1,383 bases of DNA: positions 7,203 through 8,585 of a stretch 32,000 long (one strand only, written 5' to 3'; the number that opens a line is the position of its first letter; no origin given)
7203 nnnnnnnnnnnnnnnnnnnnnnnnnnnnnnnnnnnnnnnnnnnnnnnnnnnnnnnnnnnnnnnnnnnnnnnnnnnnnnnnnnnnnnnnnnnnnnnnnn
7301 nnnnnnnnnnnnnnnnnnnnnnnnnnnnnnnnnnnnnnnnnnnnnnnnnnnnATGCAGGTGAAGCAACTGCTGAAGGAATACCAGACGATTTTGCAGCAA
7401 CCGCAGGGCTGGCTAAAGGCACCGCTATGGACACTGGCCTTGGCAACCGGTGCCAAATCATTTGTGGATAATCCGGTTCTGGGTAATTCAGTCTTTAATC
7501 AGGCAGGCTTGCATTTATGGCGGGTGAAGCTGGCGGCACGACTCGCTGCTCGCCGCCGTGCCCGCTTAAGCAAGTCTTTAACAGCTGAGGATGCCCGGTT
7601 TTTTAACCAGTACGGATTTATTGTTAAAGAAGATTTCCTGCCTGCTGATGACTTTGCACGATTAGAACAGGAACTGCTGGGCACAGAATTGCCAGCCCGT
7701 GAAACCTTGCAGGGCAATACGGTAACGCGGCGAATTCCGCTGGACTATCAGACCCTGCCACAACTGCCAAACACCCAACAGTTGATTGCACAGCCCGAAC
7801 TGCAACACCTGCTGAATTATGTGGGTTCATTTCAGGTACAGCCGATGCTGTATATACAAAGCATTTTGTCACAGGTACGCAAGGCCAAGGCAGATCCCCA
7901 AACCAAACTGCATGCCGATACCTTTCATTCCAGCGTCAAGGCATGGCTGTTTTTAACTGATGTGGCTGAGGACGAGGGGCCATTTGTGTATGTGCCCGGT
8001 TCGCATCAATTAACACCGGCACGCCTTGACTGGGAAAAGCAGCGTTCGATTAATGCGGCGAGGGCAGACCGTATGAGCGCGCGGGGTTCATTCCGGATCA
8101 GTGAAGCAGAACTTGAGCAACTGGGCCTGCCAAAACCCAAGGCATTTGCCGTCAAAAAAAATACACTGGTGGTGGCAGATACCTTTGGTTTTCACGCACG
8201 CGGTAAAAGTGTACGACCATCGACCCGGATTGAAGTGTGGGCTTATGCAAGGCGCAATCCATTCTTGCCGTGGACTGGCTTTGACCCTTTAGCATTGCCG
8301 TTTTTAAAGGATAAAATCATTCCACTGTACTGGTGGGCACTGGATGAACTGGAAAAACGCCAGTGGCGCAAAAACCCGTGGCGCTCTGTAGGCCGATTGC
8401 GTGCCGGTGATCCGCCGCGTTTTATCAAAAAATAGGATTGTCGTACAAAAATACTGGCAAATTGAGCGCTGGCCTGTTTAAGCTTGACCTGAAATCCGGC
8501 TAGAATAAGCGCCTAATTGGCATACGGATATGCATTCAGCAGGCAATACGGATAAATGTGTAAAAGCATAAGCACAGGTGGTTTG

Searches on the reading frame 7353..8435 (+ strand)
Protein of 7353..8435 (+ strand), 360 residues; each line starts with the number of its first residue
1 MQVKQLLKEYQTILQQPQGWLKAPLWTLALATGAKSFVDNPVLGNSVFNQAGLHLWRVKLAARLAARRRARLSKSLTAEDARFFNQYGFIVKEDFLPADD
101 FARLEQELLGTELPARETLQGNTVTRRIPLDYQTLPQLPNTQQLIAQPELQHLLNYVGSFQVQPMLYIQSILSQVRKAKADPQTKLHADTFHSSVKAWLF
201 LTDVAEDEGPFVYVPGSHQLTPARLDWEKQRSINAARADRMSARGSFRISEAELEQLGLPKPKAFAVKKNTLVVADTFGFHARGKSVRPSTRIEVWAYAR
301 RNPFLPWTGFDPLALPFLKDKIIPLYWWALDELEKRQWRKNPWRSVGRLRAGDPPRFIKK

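Call 9: search_protein_families(library=pfam, proteins=[window:7353-8435:+])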
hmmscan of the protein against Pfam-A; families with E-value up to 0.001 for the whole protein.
window:7353-8435:+ (360 aa): 1 family
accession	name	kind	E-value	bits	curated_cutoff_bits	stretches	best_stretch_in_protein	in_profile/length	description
PF05721.19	PhyH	-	1.1e-12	49.2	22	1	84-233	1-165/213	Phytanoyl-CoA dioxygenase (PhyH)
